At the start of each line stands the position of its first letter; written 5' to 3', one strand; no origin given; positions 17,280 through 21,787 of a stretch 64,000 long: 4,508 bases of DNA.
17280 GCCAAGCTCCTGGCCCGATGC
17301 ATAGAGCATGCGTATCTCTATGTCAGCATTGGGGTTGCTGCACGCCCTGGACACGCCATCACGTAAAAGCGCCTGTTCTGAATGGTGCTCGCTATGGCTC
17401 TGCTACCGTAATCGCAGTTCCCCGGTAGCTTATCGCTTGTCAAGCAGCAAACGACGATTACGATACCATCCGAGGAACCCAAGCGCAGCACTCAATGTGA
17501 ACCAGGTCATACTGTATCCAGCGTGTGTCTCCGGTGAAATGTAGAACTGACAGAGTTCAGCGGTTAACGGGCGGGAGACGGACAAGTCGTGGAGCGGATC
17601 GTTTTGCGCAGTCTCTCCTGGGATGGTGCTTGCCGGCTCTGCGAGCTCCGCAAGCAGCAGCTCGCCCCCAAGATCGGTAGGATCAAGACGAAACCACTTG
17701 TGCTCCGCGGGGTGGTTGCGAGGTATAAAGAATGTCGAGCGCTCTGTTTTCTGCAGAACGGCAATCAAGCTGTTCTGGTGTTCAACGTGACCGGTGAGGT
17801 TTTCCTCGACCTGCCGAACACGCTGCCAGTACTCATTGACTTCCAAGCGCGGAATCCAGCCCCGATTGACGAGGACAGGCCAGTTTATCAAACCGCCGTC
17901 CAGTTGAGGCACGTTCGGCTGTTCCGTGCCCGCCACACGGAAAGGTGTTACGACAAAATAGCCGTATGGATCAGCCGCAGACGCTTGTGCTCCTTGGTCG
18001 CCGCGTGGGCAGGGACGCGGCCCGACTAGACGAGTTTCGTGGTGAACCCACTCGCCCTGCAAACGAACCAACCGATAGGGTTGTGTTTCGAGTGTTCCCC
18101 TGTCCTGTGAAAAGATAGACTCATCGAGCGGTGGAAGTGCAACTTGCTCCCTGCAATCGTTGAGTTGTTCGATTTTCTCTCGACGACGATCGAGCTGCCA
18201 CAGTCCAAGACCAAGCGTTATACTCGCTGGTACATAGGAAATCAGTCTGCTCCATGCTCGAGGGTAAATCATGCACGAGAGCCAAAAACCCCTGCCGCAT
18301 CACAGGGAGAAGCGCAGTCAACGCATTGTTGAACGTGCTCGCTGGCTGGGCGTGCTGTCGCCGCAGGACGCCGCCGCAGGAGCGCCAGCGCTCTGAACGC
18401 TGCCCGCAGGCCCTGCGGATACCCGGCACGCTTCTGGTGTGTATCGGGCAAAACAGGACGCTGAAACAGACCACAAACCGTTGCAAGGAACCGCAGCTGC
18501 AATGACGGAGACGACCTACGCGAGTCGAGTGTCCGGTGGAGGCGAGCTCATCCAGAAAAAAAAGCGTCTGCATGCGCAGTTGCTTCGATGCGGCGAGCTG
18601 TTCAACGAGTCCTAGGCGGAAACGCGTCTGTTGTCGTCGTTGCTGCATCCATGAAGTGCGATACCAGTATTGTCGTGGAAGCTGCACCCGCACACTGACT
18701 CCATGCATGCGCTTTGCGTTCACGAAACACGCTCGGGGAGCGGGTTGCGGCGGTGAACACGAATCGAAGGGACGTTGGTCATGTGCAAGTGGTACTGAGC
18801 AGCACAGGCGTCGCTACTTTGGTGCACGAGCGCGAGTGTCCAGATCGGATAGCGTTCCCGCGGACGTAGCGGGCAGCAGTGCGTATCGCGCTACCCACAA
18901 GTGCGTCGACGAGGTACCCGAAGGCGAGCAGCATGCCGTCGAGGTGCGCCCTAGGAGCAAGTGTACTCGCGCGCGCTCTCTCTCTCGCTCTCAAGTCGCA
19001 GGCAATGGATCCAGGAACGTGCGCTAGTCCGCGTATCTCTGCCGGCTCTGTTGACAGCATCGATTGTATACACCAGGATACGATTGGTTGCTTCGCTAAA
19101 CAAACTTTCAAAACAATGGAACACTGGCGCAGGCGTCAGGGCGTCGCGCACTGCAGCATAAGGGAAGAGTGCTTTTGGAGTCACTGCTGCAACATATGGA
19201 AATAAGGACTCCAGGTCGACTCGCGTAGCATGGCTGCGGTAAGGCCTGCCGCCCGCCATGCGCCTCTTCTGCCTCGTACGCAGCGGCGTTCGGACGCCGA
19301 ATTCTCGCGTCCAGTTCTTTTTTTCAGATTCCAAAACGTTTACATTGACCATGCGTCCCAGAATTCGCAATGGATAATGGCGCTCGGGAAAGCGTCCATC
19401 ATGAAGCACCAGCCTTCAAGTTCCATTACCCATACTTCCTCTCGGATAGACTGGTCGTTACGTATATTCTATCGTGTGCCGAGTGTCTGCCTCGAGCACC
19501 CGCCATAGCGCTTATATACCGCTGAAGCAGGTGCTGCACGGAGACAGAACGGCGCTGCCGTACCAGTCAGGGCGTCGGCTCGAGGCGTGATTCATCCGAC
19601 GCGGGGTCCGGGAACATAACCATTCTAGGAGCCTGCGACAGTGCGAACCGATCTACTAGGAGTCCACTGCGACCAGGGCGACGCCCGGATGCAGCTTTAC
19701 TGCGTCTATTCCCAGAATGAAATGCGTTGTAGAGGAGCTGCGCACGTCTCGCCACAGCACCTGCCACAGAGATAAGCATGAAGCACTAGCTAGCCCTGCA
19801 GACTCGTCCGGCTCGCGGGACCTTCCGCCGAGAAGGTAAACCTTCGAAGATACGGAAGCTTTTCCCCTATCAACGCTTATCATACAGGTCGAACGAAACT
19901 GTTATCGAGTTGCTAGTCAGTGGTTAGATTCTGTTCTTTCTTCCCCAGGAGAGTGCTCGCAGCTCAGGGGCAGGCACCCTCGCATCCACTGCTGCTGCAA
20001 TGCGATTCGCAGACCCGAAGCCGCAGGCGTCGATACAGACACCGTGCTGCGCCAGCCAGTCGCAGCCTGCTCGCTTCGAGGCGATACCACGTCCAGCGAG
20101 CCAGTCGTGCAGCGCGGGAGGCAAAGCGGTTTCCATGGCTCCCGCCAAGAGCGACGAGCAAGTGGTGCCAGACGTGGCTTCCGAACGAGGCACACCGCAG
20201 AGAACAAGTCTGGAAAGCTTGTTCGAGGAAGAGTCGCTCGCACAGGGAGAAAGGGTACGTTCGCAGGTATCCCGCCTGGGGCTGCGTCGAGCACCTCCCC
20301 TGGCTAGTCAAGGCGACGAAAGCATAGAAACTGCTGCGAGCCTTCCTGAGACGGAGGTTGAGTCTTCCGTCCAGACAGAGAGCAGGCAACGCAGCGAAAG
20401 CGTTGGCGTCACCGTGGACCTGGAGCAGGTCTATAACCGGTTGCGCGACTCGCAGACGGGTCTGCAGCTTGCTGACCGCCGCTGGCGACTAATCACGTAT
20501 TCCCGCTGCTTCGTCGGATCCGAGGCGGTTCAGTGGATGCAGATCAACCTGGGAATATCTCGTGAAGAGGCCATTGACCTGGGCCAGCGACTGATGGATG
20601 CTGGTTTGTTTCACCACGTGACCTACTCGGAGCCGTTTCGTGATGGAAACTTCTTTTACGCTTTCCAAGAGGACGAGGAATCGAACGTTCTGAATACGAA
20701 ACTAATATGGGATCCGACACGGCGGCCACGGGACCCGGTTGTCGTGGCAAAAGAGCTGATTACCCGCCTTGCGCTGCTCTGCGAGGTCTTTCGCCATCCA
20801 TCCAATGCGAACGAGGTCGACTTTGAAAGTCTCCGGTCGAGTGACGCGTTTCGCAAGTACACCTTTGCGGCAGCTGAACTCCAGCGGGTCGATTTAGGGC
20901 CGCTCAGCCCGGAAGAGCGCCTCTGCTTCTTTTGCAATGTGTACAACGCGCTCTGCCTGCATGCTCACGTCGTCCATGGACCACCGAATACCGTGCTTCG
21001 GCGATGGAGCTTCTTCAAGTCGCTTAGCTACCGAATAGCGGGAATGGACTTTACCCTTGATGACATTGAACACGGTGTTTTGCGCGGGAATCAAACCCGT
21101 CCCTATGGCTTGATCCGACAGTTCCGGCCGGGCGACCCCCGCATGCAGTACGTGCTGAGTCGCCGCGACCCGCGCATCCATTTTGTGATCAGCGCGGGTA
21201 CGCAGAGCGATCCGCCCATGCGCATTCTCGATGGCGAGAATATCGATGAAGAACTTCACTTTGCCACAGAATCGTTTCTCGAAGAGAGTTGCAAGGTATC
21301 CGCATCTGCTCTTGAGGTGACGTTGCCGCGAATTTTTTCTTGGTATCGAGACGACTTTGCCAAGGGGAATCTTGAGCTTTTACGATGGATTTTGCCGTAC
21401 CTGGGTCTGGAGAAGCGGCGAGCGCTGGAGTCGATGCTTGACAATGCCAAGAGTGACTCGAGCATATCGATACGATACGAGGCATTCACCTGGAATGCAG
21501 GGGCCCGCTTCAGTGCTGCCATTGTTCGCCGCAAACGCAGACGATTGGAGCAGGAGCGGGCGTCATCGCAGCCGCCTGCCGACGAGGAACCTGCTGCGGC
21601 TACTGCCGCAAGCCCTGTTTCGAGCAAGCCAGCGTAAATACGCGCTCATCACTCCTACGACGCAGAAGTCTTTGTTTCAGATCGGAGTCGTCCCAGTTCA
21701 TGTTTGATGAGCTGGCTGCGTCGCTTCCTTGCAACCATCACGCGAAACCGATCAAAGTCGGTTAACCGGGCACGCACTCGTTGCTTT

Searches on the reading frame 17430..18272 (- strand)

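Call 14: search_protein_families(library=pfam, proteins=[window:17430-18272:-])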
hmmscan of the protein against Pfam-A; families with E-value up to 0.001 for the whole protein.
window:17430-18272:- (280 aa): 1 family
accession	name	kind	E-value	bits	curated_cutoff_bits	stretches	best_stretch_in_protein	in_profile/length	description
PF02104.20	SURF1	-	1.1e-30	107.9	23.4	1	14-262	2-205/205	SURF1 family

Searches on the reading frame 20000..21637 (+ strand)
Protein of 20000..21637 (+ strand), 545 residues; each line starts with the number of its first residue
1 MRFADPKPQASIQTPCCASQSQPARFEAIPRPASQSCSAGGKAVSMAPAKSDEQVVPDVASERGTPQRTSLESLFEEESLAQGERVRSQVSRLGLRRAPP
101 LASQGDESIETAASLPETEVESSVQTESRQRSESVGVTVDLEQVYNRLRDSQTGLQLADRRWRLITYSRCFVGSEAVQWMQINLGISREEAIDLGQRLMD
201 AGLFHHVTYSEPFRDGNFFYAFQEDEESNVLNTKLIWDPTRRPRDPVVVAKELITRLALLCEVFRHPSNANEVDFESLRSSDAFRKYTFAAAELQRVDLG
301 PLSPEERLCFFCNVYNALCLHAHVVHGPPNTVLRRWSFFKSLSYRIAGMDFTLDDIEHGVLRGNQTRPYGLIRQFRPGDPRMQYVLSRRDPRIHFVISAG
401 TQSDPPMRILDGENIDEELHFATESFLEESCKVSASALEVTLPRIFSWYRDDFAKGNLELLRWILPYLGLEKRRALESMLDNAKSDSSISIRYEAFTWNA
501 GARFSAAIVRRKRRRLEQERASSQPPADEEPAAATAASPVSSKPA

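Call 14: search_protein_families(library=pfam, proteins=[window:20000-21637:+])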
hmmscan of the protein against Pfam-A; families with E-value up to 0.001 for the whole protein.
window:20000-21637:+ (545 aa): 2 families
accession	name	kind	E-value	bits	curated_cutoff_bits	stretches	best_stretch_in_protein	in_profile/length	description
PF04784.19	DUF547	-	1.2e-34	119.5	27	1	302-427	4-125/125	Protein of unknown function, DUF547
PF00610.27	DEP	-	2e-24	85.8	32.7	1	154-222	1-72/72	Domain found in Dishevelled, Egl-10, and Pleckstrin (DEP)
